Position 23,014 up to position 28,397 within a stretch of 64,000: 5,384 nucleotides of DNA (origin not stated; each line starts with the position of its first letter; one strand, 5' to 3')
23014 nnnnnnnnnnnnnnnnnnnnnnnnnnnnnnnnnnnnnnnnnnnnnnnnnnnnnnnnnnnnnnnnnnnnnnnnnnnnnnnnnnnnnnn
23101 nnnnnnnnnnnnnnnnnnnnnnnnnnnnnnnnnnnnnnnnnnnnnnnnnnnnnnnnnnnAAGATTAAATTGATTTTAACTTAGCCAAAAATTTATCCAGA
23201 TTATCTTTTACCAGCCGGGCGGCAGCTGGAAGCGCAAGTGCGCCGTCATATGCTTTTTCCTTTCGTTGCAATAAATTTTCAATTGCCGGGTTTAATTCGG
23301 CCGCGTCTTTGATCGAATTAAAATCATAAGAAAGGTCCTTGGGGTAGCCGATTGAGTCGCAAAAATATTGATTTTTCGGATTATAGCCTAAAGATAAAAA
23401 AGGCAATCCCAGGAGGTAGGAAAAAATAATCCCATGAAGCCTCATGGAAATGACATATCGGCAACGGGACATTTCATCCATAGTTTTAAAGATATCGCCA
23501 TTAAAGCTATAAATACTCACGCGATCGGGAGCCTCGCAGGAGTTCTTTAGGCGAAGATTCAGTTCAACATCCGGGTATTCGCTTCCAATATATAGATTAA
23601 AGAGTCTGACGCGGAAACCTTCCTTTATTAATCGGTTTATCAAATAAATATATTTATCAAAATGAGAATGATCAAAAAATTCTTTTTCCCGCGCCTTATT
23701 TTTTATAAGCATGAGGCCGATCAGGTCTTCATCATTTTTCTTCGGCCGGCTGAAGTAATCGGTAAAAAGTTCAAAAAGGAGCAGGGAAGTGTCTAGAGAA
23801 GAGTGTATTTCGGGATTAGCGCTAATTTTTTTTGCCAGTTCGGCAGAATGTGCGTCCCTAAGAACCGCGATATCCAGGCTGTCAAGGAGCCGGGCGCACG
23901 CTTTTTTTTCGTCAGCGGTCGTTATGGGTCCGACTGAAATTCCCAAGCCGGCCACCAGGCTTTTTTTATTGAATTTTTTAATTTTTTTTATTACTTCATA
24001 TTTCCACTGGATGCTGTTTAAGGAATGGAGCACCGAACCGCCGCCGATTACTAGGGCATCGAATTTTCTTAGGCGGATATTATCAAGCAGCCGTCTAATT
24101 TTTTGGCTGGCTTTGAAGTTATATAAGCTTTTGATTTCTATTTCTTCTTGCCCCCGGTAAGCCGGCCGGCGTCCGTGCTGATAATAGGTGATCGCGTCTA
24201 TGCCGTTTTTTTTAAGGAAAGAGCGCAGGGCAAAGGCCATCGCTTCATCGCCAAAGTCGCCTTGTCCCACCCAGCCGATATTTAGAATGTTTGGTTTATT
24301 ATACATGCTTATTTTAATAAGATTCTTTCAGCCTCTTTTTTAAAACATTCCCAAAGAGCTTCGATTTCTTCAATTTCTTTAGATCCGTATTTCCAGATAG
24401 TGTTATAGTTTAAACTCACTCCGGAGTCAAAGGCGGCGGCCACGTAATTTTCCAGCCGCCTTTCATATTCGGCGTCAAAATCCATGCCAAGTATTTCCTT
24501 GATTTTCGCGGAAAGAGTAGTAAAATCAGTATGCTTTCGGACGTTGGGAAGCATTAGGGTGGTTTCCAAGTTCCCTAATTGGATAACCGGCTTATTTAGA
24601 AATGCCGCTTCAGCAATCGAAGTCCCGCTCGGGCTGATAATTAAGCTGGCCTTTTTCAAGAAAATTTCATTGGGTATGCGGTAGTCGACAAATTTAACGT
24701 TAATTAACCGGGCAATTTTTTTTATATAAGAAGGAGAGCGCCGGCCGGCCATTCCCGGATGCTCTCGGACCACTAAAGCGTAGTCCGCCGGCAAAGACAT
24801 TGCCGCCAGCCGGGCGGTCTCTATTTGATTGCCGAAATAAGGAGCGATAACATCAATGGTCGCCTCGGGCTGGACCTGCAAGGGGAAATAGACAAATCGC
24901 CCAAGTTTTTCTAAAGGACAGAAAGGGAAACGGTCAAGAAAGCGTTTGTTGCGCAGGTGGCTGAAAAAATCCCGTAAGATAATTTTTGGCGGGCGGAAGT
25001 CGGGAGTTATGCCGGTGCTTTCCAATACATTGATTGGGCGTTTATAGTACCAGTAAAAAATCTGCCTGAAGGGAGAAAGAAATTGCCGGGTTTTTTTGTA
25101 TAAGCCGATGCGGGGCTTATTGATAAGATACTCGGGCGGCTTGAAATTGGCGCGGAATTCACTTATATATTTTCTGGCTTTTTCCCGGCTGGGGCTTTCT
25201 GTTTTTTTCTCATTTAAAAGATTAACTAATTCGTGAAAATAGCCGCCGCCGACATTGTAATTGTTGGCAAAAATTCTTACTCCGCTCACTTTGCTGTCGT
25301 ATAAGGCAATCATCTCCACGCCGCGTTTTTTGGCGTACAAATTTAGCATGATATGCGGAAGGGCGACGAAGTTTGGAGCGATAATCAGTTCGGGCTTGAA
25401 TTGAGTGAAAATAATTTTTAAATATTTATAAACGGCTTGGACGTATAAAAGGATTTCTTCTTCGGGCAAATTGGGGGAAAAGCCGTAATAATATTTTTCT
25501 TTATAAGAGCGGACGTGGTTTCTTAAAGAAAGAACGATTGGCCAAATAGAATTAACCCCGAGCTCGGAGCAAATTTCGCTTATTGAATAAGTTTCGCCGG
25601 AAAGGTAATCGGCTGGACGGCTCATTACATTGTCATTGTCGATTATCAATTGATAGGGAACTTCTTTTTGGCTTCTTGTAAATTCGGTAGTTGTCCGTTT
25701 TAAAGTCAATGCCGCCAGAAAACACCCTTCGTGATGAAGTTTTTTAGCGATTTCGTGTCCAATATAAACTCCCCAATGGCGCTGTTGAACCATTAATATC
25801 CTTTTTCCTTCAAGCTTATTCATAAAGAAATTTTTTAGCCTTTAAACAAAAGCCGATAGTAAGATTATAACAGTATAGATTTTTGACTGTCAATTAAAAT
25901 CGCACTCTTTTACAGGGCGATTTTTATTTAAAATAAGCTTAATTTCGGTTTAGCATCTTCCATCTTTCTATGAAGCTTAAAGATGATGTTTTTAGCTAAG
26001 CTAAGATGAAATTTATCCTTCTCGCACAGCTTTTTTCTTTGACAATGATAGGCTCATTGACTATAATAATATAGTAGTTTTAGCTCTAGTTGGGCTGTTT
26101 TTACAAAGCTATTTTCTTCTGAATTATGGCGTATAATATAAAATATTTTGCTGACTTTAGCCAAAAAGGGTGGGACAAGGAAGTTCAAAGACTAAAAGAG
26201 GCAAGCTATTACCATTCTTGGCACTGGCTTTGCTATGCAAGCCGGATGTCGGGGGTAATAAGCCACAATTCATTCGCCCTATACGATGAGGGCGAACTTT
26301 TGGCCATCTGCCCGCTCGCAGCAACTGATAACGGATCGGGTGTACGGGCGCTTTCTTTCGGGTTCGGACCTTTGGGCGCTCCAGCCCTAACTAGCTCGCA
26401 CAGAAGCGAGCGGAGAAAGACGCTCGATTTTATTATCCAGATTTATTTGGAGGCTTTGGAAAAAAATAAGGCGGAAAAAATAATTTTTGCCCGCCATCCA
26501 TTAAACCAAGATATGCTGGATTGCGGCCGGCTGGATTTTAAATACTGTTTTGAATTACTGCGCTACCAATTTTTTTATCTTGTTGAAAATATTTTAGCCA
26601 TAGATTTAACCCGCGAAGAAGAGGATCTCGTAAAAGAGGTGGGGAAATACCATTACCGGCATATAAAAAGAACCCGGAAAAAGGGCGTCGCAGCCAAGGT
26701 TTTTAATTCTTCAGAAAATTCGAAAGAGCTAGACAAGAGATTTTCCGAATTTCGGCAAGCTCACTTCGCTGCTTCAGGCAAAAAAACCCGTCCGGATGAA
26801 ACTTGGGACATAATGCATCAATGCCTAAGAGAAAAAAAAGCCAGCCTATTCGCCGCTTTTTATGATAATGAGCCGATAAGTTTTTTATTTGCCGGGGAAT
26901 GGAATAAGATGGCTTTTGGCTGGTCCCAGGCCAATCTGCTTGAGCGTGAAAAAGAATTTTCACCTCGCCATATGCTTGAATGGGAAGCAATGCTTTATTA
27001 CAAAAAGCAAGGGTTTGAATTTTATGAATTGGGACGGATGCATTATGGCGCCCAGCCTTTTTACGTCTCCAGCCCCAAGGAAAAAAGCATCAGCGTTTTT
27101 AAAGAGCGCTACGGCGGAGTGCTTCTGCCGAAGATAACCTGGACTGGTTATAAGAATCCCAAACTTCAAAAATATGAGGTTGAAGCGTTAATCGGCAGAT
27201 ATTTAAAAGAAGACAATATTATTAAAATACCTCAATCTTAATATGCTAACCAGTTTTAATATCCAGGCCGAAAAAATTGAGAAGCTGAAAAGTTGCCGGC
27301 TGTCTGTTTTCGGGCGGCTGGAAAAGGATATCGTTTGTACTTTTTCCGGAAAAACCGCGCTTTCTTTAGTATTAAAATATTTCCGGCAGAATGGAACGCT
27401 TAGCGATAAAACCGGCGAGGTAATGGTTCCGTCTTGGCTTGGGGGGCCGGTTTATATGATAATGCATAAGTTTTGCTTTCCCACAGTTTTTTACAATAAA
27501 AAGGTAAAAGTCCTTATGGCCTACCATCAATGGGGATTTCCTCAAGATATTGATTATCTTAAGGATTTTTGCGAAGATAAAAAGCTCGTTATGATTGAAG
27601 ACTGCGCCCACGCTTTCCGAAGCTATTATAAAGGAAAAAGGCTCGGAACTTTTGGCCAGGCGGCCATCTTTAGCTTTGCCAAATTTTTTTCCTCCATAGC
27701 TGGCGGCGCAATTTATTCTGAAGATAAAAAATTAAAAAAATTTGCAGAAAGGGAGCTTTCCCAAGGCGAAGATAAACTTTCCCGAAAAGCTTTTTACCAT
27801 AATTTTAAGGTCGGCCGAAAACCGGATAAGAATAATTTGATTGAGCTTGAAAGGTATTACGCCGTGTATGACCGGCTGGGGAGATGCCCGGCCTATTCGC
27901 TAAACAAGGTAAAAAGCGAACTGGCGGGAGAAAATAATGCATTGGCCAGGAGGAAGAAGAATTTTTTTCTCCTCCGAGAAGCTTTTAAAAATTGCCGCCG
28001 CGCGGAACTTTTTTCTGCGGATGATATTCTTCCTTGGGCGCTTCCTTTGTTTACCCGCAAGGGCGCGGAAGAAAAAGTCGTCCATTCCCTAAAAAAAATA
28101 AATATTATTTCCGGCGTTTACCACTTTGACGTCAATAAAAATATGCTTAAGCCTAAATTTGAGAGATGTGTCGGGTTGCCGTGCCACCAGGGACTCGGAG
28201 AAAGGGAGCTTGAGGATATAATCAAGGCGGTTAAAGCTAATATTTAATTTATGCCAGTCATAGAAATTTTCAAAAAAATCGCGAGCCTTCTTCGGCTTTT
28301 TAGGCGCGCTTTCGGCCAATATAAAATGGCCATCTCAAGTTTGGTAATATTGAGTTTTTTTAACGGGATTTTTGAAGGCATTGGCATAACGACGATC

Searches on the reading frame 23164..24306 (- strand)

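Call 6: search_protein_families(library=ncbifam, proteins=[window:23164-24306:-], max_evalue=0.00001)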
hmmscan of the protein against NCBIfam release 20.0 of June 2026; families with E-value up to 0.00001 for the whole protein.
window:23164-24306:- (380 aa): 3 families
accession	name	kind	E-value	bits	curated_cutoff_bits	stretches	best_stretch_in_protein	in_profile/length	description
TIGR03609.1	S_layer_CsaB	equivalog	1e-28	100.5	213.1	1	9-322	4-292/301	polysaccharide pyruvyl transferase CsaB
NF007452.0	PRK10017.1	equivalog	2.2e-07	30.1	399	1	62-336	100-381/426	colanic acid biosynthesis pyruvyl transferase WcaK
TIGR04006.1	wcaK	equivalog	2.6e-06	26.5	727.1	0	79-322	115-368/426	colanic acid biosynthesis pyruvyl transferase WcaK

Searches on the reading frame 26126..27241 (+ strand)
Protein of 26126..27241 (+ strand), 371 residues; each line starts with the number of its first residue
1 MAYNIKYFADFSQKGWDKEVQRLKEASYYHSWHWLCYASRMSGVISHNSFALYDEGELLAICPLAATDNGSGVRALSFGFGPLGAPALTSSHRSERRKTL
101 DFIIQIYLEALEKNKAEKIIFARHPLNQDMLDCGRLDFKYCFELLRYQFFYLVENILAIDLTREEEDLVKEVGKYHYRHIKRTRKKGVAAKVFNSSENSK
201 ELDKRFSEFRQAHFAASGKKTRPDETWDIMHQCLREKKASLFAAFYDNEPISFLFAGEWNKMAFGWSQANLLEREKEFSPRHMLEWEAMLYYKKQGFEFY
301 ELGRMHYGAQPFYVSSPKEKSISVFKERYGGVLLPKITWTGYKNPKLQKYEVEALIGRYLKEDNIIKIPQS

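Call 6: search_protein_families(library=ncbifam, proteins=[window:26126-27241:+], max_evalue=0.00001)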
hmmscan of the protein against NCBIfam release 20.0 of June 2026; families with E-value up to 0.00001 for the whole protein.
window:26126-27241:+ (371 aa): 1 family
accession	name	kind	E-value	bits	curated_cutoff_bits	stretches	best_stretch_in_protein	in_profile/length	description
TIGR04421.1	FemAB_IMCC1989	hypoth_equivalog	1.1e-16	61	250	1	47-340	60-341/345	FemAB family protein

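Call 62: search_protein_families(library=pfam, proteins=[window:26126-27241:+], max_evalue=0.01)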
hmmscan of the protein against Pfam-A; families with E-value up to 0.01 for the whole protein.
window:26126-27241:+ (371 aa): 1 family
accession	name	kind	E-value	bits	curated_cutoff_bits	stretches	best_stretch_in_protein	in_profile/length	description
PF13480.13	Acetyltransf_6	-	5e-08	33.7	22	1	178-306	5-138/143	Acetyltransferase (GNAT) domain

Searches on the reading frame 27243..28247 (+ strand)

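Call 6: search_protein_families(library=ncbifam, proteins=[window:27243-28247:+], max_evalue=0.00001)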
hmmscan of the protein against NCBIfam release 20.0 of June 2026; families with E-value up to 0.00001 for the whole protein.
window:27243-28247:+ (334 aa): 7 families
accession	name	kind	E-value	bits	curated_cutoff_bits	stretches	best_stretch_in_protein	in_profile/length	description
TIGR04181.1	NHT_00031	hypoth_equivalog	1.9e-16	59.9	420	1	85-187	132-235/359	LegC family aminotransferase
NF008687.0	PRK11706.1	equivalog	1.6e-14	53.5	375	1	85-176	117-210/375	dTDP-4-amino-4,6-dideoxygalactose transaminase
NF011936.0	PRK15407.1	equivalog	2.9e-14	52.6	423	1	85-169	159-245/440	lipopolysaccharide biosynthesis protein RfbH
TIGR03588.1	PseC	equivalog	5.2e-14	52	423.5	1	86-330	121-376/380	UDP-4-amino-4,6-dideoxy-N-acetyl-beta-L-altrosamine transaminase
NF008658.2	PRK11658.1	equivalog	2.3e-11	43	631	1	86-207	120-237/379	UDP-4-amino-4-deoxy-L-arabinose aminotransferase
TIGR04427.1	PLP_DesI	equivalog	3.3e-11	42.9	650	1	90-166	141-219/390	dTDP-4-dehydro-6-deoxyglucose aminotransferase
TIGR02379.1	ECA_wecE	subfamily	3.2e-10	39.3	434.85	1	85-175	117-210/376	dTDP-4-amino-4,6-dideoxy-D-glucose transaminase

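Call 62: search_protein_families(library=pfam, proteins=[window:27243-28247:+], max_evalue=0.01)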
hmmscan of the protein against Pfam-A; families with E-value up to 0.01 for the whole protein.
window:27243-28247:+ (334 aa): 1 family
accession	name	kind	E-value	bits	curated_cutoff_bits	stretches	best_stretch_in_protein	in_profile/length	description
PF01041.23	DegT_DnrJ_EryC1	-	1.2e-21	77.8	19.8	1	86-295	111-308/360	DegT/DnrJ/EryC1/StrS aminotransferase family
